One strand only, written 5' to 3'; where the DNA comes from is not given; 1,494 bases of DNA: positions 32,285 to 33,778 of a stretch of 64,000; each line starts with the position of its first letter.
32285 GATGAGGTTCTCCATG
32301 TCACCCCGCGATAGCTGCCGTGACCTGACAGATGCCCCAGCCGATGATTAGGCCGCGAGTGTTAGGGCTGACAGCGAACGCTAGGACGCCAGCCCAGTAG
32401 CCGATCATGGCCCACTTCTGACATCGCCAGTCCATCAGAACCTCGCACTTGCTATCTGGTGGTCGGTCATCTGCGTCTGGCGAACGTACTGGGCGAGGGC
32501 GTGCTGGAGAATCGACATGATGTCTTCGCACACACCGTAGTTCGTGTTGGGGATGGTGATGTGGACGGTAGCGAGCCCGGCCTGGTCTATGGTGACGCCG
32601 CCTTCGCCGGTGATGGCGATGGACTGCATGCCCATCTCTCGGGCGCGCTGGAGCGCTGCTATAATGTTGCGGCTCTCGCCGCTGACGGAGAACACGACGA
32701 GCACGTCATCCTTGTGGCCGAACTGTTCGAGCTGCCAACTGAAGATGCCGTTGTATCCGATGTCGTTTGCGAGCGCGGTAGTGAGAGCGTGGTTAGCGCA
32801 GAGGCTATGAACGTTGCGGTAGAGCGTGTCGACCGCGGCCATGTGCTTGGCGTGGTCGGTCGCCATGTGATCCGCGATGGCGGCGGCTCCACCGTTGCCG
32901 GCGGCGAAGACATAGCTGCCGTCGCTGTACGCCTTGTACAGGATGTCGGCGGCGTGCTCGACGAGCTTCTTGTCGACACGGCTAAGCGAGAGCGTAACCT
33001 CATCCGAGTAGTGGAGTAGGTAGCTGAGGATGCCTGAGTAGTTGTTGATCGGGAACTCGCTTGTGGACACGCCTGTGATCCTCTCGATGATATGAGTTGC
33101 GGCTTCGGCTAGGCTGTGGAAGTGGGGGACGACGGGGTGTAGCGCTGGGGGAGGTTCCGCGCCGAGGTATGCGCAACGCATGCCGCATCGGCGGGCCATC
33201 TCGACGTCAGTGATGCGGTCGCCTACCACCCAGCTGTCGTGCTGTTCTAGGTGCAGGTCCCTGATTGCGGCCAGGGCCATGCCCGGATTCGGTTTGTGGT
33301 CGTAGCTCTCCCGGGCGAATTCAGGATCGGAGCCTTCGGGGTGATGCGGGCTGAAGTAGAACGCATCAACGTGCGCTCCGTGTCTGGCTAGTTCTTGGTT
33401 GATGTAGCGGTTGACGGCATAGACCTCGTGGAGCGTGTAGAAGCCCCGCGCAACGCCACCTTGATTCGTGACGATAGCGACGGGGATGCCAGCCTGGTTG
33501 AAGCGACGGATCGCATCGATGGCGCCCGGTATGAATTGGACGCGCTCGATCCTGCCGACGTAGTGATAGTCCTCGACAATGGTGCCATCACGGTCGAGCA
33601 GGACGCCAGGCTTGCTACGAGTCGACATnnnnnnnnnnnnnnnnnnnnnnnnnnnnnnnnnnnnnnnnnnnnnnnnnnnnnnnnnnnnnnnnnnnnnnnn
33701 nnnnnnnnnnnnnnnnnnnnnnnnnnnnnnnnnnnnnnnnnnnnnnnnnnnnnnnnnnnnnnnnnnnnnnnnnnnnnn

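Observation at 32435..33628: Partial heptose pathway (GmhB-GmhA fusion) plus glycosyltransferase and O-methyltransferase-like genes: dispersed phage sugar-modification set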

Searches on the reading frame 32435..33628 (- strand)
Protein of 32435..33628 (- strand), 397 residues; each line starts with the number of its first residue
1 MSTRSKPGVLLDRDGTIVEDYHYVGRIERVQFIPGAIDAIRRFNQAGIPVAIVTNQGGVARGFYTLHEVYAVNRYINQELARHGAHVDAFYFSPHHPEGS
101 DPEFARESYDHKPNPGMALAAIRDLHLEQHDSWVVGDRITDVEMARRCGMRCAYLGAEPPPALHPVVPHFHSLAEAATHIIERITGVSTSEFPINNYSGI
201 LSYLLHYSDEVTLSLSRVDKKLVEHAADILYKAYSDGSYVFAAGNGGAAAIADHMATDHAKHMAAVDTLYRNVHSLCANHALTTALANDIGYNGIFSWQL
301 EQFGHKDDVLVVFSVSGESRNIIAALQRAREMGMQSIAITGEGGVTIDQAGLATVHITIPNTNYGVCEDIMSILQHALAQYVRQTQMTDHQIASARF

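Call 3: search_protein_families(library=pfam, proteins=[window:32435-33628:-], max_evalue=0.01)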
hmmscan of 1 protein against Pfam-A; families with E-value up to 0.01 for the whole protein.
window:32435-33628:- (397 aa): 7 families
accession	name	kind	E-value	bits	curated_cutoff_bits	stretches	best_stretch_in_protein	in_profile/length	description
PF13580.11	SIS_2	-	5.6e-20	72.2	27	1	206-341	1-138/138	SIS domain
PF13242.12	Hydrolase_like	-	1.3e-11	44.6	22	1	111-153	3-46/75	HAD-hyrolase-like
PF00702.32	Hydrolase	-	6.8e-11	43.3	26.4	1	19-149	86-191/191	haloacid dehalogenase-like hydrolase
PF13419.12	HAD_2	-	1.7e-10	41.7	23.8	1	109-153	132-176/178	Haloacid dehalogenase-like hydrolase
PF01380.27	SIS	-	4.6e-08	33.4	25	1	306-363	53-110/131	SIS domain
PF13344.12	Hydrolase_6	-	4.8e-07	30.2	27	1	9-62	1-45/101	Haloacid dehalogenase-like hydrolase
PF12710.13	HAD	-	0.00083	20.3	27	1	31-146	84-189/189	haloacid dehalogenase-like hydrolase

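Call 4: search_protein_families(library=ncbifam, proteins=[window:32435-33628:-], max_evalue=0.01)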
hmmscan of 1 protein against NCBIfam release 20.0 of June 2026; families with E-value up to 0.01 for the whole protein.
window:32435-33628:- (397 aa): 38 families (the best 25 are shown)
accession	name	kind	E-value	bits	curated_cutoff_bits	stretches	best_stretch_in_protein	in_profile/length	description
NF006506.0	PRK08942.1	equivalog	4.6e-36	124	178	1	6-152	3-143/182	D-glycero-beta-D-manno-heptose 1,7-bisphosphate 7-phosphatase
TIGR01656.1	Histidinol-ppas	subfamily_domain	2.8e-34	118.2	84.15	1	9-152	3-142/149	histidinol-phosphate phosphatase domain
TIGR00213.1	GmhB_yaeD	subfamily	2.4e-33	115.3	149.6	1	8-145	3-139/176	D-glycero-beta-D-manno-heptose 1,7-bisphosphate 7-phosphatase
TIGR01662.1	HAD-SF-IIIA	subfamily_domain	1.5e-28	99.7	44.6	1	8-152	2-135/141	HAD-IIIA family hydrolase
NF010546.0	PRK13936.1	equivalog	1.4e-26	93.5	276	1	220-387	26-193/197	phosphoheptose isomerase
TIGR00441.1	gmhA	equivalog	1.1e-24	87.2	209.45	1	228-382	2-153/154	D-sedoheptulose 7-phosphate isomerase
NF001628.0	PRK00414.1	equivalog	1.8e-23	83.2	265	1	221-365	28-168/192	D-sedoheptulose 7-phosphate isomerase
NF010547.0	PRK13938.1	equivalog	1.9e-21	76.6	320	1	226-387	34-192/196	D-sedoheptulose 7-phosphate isomerase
NF050049.1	HBPPhtaseGmhB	domain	4.5e-20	72.2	250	1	9-150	6-138/171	D-glycero-alpha-D-manno-heptose-1,7-bisphosphate 7-phosphatase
NF003937.0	PRK05446.1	equivalog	1.1e-15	57.5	443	1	7-152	4-145/355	bifunctional histidinol-phosphatase/imidazoleglycerol-phosphate dehydratase HisB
NF008138.0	PRK10886.1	equivalog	4.9e-15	55.8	352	1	223-374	27-178/196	DnaA initiator-associating protein DiaA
TIGR01261.1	hisB_Nterm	equivalog_domain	1.3e-13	50.8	140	1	9-152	4-143/161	histidinol-phosphatase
NF005264.0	PRK06769.1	equivalog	1.4e-11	44.5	217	1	9-152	7-133/175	HAD-IIIA family hydrolase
NF002805.0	PRK02947.1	subfamily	1e-09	37.9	135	1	205-340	5-141/247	sugar isomerase domain-containing protein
TIGR01460.1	HAD-SF-IIA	subfamily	4.5e-08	33.2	100.15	1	9-59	1-42/246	HAD-IIA family hydrolase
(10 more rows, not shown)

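Call 7: search_dna_similar(query=window:32435-33628:-, collection=phages, mode=protein, max_rows=40)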
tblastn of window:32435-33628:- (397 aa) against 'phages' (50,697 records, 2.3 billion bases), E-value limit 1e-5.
Records with a match: 13; places in all: 13; records where one place covers at least 80% of the query: 2.
Best place of each record, by identity: <60% 13.
By first word of the organism name: Bacteriophage 6; Caulobacter 2; uncultured 2; Salmonella 1; Marine 1; Escherichia 1.
By host as written in the record: - 9; Caulobacter crescentus CB15 2; Homo sapiens 1; Escherichia coli O157:H7 ATCC 43895 1.
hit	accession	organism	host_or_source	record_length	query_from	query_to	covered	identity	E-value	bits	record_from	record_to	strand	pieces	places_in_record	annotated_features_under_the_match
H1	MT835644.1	Bacteriophage sp.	human fecal samples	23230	8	397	98%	46.1%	7e-89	299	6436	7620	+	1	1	record has no annotation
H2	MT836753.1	Bacteriophage sp.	human fecal samples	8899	9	335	82%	28.4%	3e-26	116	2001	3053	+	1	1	record has no annotation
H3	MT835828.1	Bacteriophage sp.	human fecal samples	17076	4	341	62%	36.6%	5e-24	166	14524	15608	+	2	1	record has no annotation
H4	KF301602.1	Caulobacter phage Cr30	Caulobacter crescentus CB15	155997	204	384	46%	37.0%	6e-19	95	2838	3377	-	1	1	phosphoheptose isomerase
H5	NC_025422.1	Caulobacter phage Cr30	Caulobacter crescentus CB15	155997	204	384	46%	37.0%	6e-19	95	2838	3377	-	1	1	phosphoheptose isomerase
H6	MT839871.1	Bacteriophage sp.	human fecal samples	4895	9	388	45%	31.3%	1e-8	117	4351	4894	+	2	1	record has no annotation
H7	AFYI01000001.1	Salmonella enterica subsp. enterica serovar Infantis str. ...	Homo sapiens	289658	4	145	36%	39.4%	8e-27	118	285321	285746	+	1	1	D,D-heptose 1,7-bisphosphate phosphatase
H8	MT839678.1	Bacteriophage sp.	human fecal samples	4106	1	149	38%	35.3%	4e-22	104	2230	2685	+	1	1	record has no annotation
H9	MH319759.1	Marine virus AG-345-O18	single cell amplified by WGA-X; seawater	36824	6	149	36%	29.7%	2e-11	72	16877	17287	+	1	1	record has no annotation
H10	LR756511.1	uncultured phage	metagenomic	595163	8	151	36%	28.6%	4e-7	58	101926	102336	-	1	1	record has no annotation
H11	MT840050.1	Bacteriophage sp.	human fecal samples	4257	1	112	28%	35.7%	7e-12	73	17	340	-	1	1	record has no annotation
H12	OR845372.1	Escherichia phage ECO95 1-6-1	Escherichia coli O157:H7 ATCC 43895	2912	284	364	20%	42.0%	5e-9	64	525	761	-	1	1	record has no annotation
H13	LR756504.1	uncultured phage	metagenomic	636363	284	364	20%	38.3%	2e-8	62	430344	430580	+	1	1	record has no annotation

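Call 11: find_homologous_proteins(query=window:32435-33628:-, max_evalue=1e-10)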
Query window:32435-33628:- (397 aa): 499 proteins with E <= 1e-10 among 8000 candidates; the best 120 are listed.
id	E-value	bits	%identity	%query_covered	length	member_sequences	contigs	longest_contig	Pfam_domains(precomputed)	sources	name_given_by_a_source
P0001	1.2e-266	902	100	100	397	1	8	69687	PF13419.13,PF01380.28,PF13344.13,PF00702.33,PF13580.12,PF13242.13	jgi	jgi:D-sedoheptulose 7-phosphate isomerase/D-glycero-D-manno-heptose 1,7-bisphosphate phosphatase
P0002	1.4e-184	632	73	99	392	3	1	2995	PF13419.13,PF01380.28,PF13344.13,PF00702.33,PF13580.12,PF13242.13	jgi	jgi:histidinol-phosphate phosphatase family protein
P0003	3.2e-177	607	69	99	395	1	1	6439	PF13419.13,PF01380.28,PF13344.13,PF00702.33,PF13580.12,PF13242.13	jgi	jgi:histidinol-phosphate phosphatase family protein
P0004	1.9e-169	582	69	99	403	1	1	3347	PF13419.13,PF01380.28,PF13344.13,PF00702.33,PF13580.12,PF13242.13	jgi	jgi:D-sedoheptulose 7-phosphate isomerase/D-glycero-D-manno-heptose 1,7-bisphosphate phosphatase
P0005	7.1e-167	573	68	100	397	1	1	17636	PF13419.13,PF01380.28,PF13344.13,PF00702.33,PF13580.12,PF13242.13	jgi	jgi:D,D-heptose 1,7-bisphosphate phosphatase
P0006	1.1e-164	566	66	100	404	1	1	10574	PF13419.13,PF01380.28,PF13344.13,PF00702.33,PF13580.12,PF13242.13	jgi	jgi:D,D-heptose 1,7-bisphosphate phosphatase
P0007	6.8e-164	563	68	99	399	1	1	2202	PF13419.13,PF01380.28,PF13344.13,PF00702.33,PF13580.12,PF13242.13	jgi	jgi:D-sedoheptulose 7-phosphate isomerase/D-glycero-D-manno-heptose 1,7-bisphosphate phosphatase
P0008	7.1e-164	563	68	99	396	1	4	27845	PF13419.13,PF13344.13,PF00702.33,PF13580.12,PF13242.13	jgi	jgi:D-sedoheptulose 7-phosphate isomerase/D-glycero-D-manno-heptose 1,7-bisphosphate phosphatase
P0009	8.4e-164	563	66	100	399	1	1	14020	PF13419.13,PF01380.28,PF13344.13,PF00702.33,PF13580.12,PF08645.18,PF13242.13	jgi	jgi:D,D-heptose 1,7-bisphosphate phosphatase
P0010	1.1e-163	563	68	99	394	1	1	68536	PF13419.13,PF13344.13,PF00702.33,PF13580.12,PF13242.13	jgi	jgi:D,D-heptose 1,7-bisphosphate phosphatase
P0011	1.2e-163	563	67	99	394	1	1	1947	PF13419.13,PF13344.13,PF00702.33,PF13580.12,PF13242.13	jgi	jgi:D-sedoheptulose 7-phosphate isomerase/D-glycero-D-manno-heptose 1,7-bisphosphate phosphatase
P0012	1.3e-162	559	66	100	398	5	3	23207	PF13419.13,PF01380.28,PF13344.13,PF00702.33,PF13580.12,PF13242.13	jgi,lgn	jgi:D,D-heptose 1,7-bisphosphate phosphatase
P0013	3.2e-162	558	68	100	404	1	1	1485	PF13419.13,PF01380.28,PF13344.13,PF00702.33,PF13580.12,PF13242.13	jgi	jgi:D,D-heptose 1,7-bisphosphate phosphatase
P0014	3.1e-161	555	67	100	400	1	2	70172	PF13419.13,PF13344.13,PF00702.33,PF13580.12,PF08645.18,PF13242.13,PF12710.14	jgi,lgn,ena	jgi:histidinol-phosphate phosphatase family protein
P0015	5.5e-160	551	66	99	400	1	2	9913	PF01380.28,PF13344.13,PF00702.33,PF13580.12,PF13242.13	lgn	-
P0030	9.3e-136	471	57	99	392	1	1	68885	PF13419.13,PF01380.28,PF13344.13,PF00702.33,PF13580.12,PF13242.13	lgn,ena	-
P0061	1.8e-118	414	52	99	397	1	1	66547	PF01380.28,PF00702.33,PF13580.12,PF13242.13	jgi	jgi:histidinol-phosphate phosphatase family protein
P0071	3.6e-110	387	50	99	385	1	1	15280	PF13419.13,PF13344.13,PF00702.33,PF13580.12,PF13242.13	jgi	jgi:D,D-heptose 1,7-bisphosphate phosphatase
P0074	6.1e-109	383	50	99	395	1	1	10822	PF13419.13,PF13344.13,PF00702.33,PF13580.12,PF13242.13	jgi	jgi:D-sedoheptulose 7-phosphate isomerase/D-glycero-D-manno-heptose 1,7-bisphosphate phosphatase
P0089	2.2e-94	335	44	99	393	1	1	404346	PF01380.28,PF13344.13,PF00702.33,PF13580.12,PF13242.13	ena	-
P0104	1.7e-93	332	47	99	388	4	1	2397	PF13419.13,PF01380.28,PF13344.13,PF00702.33,PF13580.12,PF13242.13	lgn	-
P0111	3.9e-93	331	46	100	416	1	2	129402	PF01380.28,PF13344.13,PF00702.33,PF13580.12,PF13242.13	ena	-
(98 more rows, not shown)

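Call 12: find_encoding_contigs(protein=P0089, flank=10000, max_places=2)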
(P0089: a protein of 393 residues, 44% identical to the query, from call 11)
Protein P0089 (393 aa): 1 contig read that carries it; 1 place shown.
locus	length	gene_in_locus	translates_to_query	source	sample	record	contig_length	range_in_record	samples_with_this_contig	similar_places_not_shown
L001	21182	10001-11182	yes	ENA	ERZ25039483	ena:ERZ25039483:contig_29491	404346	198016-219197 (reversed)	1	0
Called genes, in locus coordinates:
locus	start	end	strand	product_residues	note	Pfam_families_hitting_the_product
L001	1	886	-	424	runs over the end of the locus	PF00999:Na_H_Exchanger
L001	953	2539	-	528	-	PF08666:SAF, PF04295:GD_AH_second, PF20629:GD_AH_C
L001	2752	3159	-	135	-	-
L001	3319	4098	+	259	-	PF00657:Lipase_GDSL, PF13472:Lipase_GDSL_2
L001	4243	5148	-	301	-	-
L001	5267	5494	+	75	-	-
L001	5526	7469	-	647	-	PF08376:NIT, PF00672:HAMP, PF00015:MCPsignal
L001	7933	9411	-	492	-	PF01943:Polysacc_synt, PF13440:Polysacc_synt_3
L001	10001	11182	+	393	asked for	PF13344:Hydrolase_6 (faint), PF00702:Hydrolase (weak), PF13242:Hydrolase_like, PF13580:SIS_2, PF01380:SIS (weak)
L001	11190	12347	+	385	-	PF13439:Glyco_transf_4, PF20706:GT4-conflict (weak), PF00534:Glycos_transf_1, PF13692:Glyco_trans_1_4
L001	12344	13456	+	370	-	PF01073:3Beta_HSD, PF01370:Epimerase, PF02719:Polysacc_synt_2, PF05368:NmrA (weak), PF16363:GDP_Man_Dehyd, PF07993:NAD_binding_4, PF01370:Epimerase, PF16363:GDP_Man_Dehyd, +1 more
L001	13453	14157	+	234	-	PF00483:NTP_transferase, PF12804:NTP_transf_3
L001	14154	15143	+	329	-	PF00288:GHMP_kinases_N, PF08544:GHMP_kinases_C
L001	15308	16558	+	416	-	-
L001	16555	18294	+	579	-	-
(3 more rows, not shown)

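Call 13: find_encoding_contigs(protein=P0111, flank=10000, max_places=2)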
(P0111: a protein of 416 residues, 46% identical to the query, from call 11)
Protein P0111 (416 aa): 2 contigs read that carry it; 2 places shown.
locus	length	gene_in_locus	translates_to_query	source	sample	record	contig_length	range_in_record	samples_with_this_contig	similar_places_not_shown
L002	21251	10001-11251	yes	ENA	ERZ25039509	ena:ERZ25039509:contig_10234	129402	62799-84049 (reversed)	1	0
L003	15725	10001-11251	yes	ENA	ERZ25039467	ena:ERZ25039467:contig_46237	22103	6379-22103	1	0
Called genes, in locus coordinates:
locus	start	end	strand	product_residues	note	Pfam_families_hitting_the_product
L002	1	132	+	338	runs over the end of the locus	PF19420:DDAH_eukar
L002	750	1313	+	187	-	PF04542:Sigma70_r2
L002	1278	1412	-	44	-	-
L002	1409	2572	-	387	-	PF13439:Glyco_transf_4 (weak), PF00534:Glycos_transf_1, PF20706:GT4-conflict (weak), PF13692:Glyco_trans_1_4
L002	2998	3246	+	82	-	-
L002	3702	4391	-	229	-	-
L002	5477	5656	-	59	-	-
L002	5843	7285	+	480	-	PF13727:CoA_binding_3, PF02397:Bac_transf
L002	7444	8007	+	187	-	PF04542:Sigma70_r2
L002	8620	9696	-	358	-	PF01073:3Beta_HSD, PF01370:Epimerase, PF04321:RmlD_sub_bind, PF16363:GDP_Man_Dehyd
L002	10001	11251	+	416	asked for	PF00702:Hydrolase (faint), PF13344:Hydrolase_6 (faint), PF13242:Hydrolase_like, PF13580:SIS_2, PF01380:SIS (weak)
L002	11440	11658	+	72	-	-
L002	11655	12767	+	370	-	PF01073:3Beta_HSD, PF01370:Epimerase, PF02719:Polysacc_synt_2 (weak), PF16363:GDP_Man_Dehyd, PF07993:NAD_binding_4, PF01370:Epimerase, PF16363:GDP_Man_Dehyd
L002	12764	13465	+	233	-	PF00483:NTP_transferase, PF12804:NTP_transf_3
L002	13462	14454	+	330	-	PF00288:GHMP_kinases_N, PF08544:GHMP_kinases_C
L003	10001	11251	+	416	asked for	PF00702:Hydrolase (faint), PF13344:Hydrolase_6 (faint), PF13242:Hydrolase_like, PF13580:SIS_2, PF01380:SIS (weak)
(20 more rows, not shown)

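Call 14: find_encoding_contigs(protein=P0030, flank=10000, max_places=2)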
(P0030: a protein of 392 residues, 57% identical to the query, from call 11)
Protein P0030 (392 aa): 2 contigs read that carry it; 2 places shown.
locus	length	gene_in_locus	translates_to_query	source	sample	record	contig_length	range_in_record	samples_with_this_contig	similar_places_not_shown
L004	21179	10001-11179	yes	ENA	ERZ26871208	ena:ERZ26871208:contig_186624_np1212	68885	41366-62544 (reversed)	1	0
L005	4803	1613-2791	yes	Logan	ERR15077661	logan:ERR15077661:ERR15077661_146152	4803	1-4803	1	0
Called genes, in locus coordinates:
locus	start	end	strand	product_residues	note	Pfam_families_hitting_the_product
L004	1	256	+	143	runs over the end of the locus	-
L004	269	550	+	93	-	-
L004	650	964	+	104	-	-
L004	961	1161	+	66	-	-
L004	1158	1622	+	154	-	-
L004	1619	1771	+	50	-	-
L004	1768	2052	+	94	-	-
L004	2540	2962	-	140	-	-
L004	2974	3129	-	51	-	-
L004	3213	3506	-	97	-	-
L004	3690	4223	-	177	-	PF10935:DUF2637 (weak)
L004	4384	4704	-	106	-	-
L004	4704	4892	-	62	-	-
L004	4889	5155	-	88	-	-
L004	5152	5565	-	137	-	PF04480:DUF559, PF18741:MTES_1575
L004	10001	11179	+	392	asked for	PF00702:Hydrolase, PF13344:Hydrolase_6 (weak), PF13419:HAD_2 (faint), PF13242:Hydrolase_like (weak), PF13580:SIS_2, PF01380:SIS (faint)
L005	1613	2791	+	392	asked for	PF00702:Hydrolase, PF13344:Hydrolase_6 (weak), PF13419:HAD_2 (faint), PF13242:Hydrolase_like (weak), PF13580:SIS_2, PF01380:SIS (faint)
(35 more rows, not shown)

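Call 18: search_protein_families(library=phrogs, proteins=[window:32435-33628:-], max_evalue=0.001)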
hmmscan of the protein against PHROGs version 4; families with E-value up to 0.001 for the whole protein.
window:32435-33628:- (397 aa): 3 families
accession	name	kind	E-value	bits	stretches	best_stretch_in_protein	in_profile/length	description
phrog_14703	-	unknown function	3.3e-34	119.3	1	218-384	25-188/192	-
phrog_415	-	other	8e-05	23.4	1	6-107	21-128/218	polynucleotide kinase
phrog_1238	-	moron, auxiliary metabolic gene and host takeover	0.00082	20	0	3-71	19-75/155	phosphoheptose isomerase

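Call 19: search_solved_structures(query=window:32435-33628:-, max_evalue=0.00001, show_alignments=0)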
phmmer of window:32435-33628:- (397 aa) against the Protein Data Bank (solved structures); distinct sequences matched with E-value up to 0.00001: 21.
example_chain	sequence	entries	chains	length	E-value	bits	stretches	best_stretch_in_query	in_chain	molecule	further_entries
3l8e_A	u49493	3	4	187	5.6e-32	114.4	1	4-150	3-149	D,D-heptose 1,7-bisphosphate phosphatase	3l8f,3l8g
2gmw_A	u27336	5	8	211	7.2e-32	114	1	4-150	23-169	D,D-heptose 1,7-bisphosphate phosphatase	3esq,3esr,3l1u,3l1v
2o2x_A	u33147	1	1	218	3.1e-23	85.6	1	7-155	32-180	hypothetical protein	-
5ltz_A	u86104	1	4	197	3.7e-19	72.2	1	223-379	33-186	Phosphoheptose isomerase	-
5lu7_A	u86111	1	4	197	3.7e-19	72.2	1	223-369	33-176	Phosphoheptose isomerase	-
2xbl_A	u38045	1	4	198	7e-19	71.3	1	223-369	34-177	PHOSPHOHEPTOSE ISOMERASE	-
5by2_A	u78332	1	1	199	8.5e-19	71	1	215-385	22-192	Phosphoheptose isomerase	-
2x3y_A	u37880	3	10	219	8.8e-19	70.9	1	223-369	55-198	PHOSPHOHEPTOSE ISOMERASE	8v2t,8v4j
5lu5_A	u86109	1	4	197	1.3e-18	70.4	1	223-369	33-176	Phosphoheptose isomerase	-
1tk9_A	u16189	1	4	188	3.1e-18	69.1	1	215-383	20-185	Phosphoheptose isomerase 1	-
1x94_A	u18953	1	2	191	4.6e-18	68.6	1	222-380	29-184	putative Phosphoheptose isomerase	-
5lu6_A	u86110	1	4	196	8.8e-18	67.6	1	223-369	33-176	Phosphoheptose isomerase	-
3trj_A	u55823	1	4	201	9.8e-18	67.5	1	222-384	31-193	Phosphoheptose isomerase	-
5i01_A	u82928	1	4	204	2.1e-17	66.4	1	216-386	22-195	Phosphoheptose isomerase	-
2i22_A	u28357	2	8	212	2.3e-17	66.3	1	222-383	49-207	Phosphoheptose isomerase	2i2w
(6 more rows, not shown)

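Call 22: find_related_loci(query=window:32435-33628:-, collection=viral_contigs, flank=10000)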
Query window:32435-33628:- (397 aa) in viral_contigs; peptide patterns used: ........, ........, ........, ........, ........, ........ (x = any residue, [..] = any of these).
2 stretches matched a pattern; 2 encode a relative of the query (tblastn E <= 1e-3); 2 distinct loci.
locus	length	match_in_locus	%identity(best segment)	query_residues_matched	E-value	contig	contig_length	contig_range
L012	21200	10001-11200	67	1-397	3e-163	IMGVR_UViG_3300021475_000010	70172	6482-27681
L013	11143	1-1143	52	12-397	3e-118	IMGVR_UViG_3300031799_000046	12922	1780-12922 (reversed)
